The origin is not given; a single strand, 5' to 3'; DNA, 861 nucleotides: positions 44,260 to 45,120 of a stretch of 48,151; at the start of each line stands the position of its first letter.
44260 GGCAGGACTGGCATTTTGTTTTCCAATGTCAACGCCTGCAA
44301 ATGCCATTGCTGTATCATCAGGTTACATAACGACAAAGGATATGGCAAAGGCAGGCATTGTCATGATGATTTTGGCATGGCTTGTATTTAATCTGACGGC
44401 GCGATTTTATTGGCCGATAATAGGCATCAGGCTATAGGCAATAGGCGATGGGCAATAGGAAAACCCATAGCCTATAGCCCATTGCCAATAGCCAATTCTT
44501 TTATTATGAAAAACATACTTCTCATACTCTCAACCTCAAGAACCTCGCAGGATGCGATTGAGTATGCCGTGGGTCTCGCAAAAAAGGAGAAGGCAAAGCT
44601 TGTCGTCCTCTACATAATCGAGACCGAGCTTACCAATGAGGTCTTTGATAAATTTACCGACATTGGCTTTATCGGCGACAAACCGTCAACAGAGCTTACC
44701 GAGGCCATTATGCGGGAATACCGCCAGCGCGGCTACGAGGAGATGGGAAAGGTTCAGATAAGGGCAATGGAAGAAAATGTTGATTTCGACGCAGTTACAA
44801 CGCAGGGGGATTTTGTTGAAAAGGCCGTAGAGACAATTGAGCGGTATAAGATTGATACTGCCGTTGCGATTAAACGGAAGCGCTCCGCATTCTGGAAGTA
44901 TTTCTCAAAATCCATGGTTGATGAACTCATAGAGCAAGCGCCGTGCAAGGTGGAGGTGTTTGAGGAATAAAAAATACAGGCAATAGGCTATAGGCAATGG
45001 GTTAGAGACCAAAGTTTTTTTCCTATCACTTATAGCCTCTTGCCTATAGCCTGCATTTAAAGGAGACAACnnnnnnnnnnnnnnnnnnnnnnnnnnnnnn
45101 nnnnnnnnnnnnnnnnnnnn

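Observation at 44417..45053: Intergenic spacers are hairpins whose two arms are tandem 7-nt words and their complements (STRR-like, but mirrored)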

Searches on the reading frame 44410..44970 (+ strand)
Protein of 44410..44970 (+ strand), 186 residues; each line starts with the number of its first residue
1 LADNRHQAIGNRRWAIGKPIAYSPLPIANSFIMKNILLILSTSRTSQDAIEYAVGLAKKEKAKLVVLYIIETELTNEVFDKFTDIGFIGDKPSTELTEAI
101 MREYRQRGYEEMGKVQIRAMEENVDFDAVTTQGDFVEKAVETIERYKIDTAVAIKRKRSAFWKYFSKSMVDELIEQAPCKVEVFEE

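Call 6: search_protein_families(library=pfam, proteins=[window:44410-44970:+])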
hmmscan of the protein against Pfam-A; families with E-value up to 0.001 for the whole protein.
window:44410-44970:+ (186 aa): 1 family
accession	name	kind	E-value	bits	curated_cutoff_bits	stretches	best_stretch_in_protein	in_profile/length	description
PF00582.32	Usp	-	1.1e-11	45.9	24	1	33-181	1-137/141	Universal stress protein family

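Call 61: find_encoding_contigs(protein=window:44506-44970:+, flank=3000, max_places=10)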
Protein window:44506-44970:+ (154 aa): no gene with exactly this product is on record in the collection.
